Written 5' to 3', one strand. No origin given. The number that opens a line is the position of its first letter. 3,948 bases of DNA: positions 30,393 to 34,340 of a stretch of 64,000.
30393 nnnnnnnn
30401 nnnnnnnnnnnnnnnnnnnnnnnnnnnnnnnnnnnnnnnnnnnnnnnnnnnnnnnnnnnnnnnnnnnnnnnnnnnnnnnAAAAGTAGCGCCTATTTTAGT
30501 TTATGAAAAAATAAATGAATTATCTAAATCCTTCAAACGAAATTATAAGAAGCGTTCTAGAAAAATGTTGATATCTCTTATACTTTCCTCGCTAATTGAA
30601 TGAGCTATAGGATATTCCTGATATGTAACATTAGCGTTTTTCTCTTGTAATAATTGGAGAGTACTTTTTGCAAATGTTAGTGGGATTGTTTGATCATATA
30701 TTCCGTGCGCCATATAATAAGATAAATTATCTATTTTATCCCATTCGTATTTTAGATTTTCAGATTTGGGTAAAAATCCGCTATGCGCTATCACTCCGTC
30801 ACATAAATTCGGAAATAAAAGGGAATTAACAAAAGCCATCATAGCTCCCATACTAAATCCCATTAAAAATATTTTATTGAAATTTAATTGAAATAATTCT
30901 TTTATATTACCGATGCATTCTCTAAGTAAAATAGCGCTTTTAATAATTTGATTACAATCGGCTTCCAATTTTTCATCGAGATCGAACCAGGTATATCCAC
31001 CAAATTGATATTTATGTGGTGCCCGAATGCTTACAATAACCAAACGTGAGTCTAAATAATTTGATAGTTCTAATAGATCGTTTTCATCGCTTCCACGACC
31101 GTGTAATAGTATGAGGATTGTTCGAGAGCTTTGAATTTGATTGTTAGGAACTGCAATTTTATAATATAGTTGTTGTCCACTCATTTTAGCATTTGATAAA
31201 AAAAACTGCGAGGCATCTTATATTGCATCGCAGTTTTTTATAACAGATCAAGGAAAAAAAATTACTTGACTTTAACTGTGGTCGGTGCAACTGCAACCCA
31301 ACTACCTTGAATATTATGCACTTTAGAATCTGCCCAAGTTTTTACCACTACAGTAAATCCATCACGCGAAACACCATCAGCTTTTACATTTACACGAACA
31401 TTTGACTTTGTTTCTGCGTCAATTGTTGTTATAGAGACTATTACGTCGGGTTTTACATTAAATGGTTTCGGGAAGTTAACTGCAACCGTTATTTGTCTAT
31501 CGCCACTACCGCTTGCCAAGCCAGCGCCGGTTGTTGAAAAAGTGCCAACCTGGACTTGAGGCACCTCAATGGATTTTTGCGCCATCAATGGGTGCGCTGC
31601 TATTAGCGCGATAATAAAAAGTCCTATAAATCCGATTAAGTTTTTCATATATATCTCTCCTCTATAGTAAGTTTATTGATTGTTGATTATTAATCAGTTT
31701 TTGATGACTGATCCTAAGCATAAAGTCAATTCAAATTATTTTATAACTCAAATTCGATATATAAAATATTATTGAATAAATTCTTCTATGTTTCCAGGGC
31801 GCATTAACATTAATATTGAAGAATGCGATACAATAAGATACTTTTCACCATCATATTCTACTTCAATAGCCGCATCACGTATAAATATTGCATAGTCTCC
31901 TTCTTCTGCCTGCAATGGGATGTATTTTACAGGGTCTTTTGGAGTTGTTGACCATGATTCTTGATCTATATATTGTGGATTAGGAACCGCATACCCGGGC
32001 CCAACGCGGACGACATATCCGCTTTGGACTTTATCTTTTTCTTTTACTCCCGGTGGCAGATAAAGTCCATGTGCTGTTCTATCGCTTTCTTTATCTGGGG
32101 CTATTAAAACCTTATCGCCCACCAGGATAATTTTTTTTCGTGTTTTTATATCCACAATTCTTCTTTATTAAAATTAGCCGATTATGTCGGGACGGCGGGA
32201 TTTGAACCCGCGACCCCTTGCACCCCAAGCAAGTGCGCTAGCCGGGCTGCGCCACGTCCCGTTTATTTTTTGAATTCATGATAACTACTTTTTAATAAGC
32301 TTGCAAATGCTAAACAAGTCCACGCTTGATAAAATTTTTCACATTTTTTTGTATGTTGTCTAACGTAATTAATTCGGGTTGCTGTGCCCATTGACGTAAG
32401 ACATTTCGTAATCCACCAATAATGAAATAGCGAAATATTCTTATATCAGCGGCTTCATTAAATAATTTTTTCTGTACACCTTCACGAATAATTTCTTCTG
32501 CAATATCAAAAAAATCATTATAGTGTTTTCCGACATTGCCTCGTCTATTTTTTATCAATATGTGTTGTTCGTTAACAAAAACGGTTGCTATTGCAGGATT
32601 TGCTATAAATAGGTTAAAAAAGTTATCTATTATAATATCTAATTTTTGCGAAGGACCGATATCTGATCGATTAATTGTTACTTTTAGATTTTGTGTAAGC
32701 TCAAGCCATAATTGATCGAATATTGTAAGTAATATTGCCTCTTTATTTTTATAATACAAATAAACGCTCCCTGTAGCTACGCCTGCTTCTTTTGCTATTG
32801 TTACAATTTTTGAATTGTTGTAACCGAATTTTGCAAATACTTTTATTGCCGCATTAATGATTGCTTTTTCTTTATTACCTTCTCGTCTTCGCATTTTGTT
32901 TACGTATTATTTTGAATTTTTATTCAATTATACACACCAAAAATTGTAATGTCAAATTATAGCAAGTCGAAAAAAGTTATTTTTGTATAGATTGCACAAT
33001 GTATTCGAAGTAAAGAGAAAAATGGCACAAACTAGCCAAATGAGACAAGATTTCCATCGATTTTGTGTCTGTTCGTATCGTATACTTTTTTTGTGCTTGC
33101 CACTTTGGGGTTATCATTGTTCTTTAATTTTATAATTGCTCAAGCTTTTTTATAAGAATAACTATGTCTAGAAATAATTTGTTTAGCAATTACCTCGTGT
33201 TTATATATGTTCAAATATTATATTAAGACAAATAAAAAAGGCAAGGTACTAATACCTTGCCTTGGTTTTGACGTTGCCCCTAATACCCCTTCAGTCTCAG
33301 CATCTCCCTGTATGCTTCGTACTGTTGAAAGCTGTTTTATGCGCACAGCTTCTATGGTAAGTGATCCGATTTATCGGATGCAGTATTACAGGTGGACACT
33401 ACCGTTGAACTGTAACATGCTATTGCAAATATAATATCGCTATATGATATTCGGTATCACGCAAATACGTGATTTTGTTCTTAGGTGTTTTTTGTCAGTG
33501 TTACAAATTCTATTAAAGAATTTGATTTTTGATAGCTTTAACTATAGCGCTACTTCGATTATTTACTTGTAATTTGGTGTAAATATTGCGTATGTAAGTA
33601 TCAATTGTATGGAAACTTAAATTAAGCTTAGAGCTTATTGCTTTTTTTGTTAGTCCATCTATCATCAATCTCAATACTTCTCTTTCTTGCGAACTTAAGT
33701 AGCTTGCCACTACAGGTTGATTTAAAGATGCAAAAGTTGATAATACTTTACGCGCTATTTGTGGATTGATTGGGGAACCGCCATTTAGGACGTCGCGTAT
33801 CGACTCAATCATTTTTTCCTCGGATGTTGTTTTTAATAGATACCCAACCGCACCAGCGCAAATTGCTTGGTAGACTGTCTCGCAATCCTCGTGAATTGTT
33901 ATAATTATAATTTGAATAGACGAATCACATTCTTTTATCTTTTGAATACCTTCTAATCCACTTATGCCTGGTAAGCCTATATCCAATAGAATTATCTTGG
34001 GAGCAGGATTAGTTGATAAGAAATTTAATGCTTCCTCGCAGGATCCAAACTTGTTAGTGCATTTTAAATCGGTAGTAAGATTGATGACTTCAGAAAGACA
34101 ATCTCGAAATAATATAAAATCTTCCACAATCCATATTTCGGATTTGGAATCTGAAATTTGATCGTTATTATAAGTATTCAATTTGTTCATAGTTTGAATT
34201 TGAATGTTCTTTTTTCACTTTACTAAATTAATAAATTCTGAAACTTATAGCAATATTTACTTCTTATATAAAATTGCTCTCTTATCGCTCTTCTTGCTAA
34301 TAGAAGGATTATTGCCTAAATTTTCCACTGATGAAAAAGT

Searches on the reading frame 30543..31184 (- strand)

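Call 12: search_protein_families(library=pfam, proteins=[window:30543-31184:-])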
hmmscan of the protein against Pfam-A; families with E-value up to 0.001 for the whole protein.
window:30543-31184:- (213 aa): 3 families
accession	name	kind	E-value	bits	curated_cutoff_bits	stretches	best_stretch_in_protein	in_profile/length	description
PF02230.22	Abhydrolase_2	-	9.1e-28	98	23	1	16-210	9-214/217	Phospholipase/Carboxylesterase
PF00561.26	Abhydrolase_1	-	4e-05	23.8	25.8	1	90-164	58-129/245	alpha/beta hydrolase fold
PF01738.24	DLH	-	6.3e-05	23.1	21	1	96-200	90-191/217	Dienelactone hydrolase family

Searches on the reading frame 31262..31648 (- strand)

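Call 12: search_protein_families(library=pfam, proteins=[window:31262-31648:-])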
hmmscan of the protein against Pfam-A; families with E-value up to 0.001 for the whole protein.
window:31262-31648:- (128 aa): 1 family
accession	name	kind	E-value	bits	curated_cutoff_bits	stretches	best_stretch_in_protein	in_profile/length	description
PF09458.16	H_lectin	-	5.7e-21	74.8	24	1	55-120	2-67/67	H-type lectin domain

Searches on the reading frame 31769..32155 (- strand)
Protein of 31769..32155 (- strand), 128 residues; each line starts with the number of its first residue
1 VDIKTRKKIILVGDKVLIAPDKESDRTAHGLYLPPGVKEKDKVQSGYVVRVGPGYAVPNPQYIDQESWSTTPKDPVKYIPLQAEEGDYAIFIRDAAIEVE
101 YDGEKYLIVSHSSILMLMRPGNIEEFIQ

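Call 12: search_protein_families(library=pfam, proteins=[window:31769-32155:-])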
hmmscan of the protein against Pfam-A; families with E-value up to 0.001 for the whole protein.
window:31769-32155:- (128 aa): 1 family
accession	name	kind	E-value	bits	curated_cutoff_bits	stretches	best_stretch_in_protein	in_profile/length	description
PF00166.26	Cpn10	-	1.6e-13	50.9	21.1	1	9-59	2-50/93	Chaperonin 10 Kd subunit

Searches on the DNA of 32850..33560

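Call 7: search_rna_families(source=window, start=32850, end=33560, threshold=evalue, max_evalue=10, show_alignments=2)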
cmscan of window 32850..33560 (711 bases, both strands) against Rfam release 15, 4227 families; matches with E-value up to 10: 6.
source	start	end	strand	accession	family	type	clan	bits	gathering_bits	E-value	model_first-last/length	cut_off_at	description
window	33163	33285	+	RF00438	SNORA33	Gene; snRNA; snoRNA; HACA-box;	-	17.8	74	4.8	1-130/130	no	Small nucleolar RNA SNORA33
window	33189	33271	-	RF00020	U5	Gene; snRNA; splicing;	-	17.6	40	8.5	1-117/117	no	U5 spliceosomal RNA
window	33233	33295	-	RF02343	ar9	Gene; sRNA;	-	17.4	45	3.5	1-149/149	no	Alphaproteobacterial sRNA ar9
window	32915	32945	-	RF01898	mir-363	Gene; miRNA;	CL00110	14.6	58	3.1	26-55/80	no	mir-363 microRNA precursor family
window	33149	33208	-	RF02350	psRNA6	Gene; sRNA;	-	12.3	60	0.57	1-333/333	no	Nitrosomonas sRNA psRNA6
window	33220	33286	-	RF01264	snR83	Gene; snRNA; snoRNA; HACA-box;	CL00023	11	75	6.8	54-118/308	no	Small nucleolar RNA snR83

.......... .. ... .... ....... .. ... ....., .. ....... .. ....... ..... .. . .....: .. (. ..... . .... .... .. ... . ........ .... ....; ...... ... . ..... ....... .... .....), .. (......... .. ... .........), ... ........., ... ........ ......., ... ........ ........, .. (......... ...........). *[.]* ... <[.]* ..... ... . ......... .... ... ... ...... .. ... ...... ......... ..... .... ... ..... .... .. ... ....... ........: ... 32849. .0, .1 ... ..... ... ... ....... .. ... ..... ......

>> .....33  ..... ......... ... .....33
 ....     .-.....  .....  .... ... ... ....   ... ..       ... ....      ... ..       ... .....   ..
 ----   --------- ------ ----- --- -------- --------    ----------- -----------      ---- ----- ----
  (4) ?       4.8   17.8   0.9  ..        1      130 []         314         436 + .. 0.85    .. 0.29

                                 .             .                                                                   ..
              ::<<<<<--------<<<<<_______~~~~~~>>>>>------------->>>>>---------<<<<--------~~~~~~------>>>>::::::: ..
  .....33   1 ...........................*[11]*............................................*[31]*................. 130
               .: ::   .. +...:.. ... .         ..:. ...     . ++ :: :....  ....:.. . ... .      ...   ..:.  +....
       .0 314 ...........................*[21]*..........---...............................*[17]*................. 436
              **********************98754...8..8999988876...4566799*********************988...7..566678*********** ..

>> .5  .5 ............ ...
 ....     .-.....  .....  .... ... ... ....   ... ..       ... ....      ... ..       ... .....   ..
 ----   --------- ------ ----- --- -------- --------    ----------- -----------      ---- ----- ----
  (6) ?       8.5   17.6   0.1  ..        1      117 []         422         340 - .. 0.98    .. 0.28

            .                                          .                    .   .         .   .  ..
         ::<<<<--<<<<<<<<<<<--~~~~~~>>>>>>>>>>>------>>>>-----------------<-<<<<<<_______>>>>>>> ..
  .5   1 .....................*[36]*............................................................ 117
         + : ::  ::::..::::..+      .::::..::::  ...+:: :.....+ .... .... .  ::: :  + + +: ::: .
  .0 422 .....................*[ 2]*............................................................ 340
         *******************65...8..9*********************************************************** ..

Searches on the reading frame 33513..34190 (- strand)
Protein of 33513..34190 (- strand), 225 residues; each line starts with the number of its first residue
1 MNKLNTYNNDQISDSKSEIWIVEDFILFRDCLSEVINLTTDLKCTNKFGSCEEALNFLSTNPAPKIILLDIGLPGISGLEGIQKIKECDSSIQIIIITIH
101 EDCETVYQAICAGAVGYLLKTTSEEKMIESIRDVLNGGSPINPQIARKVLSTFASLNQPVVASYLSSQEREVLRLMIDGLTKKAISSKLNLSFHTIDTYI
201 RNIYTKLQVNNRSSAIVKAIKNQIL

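Call 12: search_protein_families(library=pfam, proteins=[window:33513-34190:-])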
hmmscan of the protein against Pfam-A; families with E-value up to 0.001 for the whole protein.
window:33513-34190:- (225 aa): 2 families
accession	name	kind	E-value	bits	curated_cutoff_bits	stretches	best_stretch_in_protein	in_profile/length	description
PF00072.30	Response_reg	-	1.5e-20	73.9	30.2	1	19-131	1-110/111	Response regulator receiver domain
PF00196.25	GerE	-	5e-17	61.7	23.5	1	164-219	2-57/57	Bacterial regulatory proteins, luxR family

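Call 55: find_encoding_contigs(protein=window:33513-34190:-, flank=2500, max_places=10)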
Protein window:33513-34190:- (225 aa): 1 contig read that carries it; 1 place shown.
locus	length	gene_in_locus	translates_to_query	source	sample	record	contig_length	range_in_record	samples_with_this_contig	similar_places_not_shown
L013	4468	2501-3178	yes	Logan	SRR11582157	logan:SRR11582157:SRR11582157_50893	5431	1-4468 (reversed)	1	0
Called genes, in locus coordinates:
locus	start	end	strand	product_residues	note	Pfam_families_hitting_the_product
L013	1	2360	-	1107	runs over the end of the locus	?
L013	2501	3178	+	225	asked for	PF00072:Response_reg, PF00196:GerE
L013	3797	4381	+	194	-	PF00440:TetR_N, PF08359:TetR_C_4, PF17932:TetR_C_24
